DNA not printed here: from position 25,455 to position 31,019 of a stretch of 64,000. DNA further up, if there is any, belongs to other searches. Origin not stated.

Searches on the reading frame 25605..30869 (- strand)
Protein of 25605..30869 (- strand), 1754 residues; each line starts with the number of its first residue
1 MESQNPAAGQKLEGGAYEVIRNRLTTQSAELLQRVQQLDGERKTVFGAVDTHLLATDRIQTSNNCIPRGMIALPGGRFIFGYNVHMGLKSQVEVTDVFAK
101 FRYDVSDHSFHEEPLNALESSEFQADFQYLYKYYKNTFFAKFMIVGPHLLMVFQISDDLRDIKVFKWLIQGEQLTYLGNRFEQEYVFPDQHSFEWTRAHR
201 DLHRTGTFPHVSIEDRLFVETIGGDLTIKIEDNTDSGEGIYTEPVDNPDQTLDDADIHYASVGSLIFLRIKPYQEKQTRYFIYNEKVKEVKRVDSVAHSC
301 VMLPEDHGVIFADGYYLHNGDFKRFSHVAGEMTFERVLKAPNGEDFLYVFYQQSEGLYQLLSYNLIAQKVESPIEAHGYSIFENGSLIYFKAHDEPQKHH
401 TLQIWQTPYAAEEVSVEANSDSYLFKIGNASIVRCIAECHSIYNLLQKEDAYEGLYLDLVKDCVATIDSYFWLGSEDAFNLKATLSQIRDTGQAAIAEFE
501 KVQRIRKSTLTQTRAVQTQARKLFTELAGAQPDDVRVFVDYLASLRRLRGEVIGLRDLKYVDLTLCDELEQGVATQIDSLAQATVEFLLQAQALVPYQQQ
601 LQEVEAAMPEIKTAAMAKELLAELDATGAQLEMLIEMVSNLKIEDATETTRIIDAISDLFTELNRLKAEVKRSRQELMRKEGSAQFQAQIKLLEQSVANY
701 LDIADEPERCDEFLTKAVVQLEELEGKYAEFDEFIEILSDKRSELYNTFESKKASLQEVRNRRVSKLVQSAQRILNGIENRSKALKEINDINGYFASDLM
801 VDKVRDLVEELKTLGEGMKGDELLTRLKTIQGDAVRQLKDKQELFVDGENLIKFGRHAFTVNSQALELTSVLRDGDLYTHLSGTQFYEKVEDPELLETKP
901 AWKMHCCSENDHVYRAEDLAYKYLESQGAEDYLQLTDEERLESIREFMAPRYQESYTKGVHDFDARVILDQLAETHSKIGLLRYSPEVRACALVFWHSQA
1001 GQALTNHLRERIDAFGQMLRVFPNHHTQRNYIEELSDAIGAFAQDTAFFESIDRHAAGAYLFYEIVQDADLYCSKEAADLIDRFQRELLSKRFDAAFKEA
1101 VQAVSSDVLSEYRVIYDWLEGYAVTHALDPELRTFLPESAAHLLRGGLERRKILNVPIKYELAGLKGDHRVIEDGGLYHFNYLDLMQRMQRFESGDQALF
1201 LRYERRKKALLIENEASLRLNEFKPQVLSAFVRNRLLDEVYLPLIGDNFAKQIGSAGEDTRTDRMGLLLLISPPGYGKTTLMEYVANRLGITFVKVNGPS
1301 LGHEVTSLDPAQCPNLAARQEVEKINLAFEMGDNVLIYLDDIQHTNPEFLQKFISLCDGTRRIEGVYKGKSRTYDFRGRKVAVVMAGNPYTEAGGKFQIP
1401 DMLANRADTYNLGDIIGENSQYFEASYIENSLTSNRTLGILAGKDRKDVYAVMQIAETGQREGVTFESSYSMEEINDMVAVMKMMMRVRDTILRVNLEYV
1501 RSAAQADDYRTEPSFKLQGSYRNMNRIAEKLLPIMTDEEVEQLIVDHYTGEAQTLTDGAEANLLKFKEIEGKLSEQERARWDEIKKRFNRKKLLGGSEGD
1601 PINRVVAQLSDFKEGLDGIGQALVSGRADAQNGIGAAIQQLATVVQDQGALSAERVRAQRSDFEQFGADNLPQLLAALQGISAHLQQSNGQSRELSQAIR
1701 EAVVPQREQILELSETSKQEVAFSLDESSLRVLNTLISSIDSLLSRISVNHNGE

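Call 68: search_protein_families(library=pfam, proteins=[window:25605-30869:-], max_evalue=0.0001)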
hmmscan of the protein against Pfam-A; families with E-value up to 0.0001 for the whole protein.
window:25605-30869:- (1754 aa): 5 families
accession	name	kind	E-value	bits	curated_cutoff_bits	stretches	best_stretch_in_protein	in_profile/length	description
PF12458.13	DUF3686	-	4.5e-178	592.8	25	1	30-471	1-448/448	ATPase involved in DNA repair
PF25472.1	DUF7902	-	7.7e-26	90.6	26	1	592-676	1-85/85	Domain of unknown function (DUF7902)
PF00004.35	AAA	-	3.1e-08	34.6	21.2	1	1268-1348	1-72/131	ATPase family associated with various cellular activities (AAA)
PF13401.12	AAA_22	-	2.9e-06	28.1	27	1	1265-1358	5-109/130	AAA domain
PF07728.20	AAA_5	-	1.8e-05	25.2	22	0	1268-1391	2-125/139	AAA domain (dynein-related subfamily)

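Call 85: search_protein_families(library=padloc, proteins=[window:25605-30869:-], max_evalue=0.00001)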
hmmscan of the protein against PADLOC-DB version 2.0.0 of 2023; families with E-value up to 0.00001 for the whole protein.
window:25605-30869:- (1754 aa): 0 families
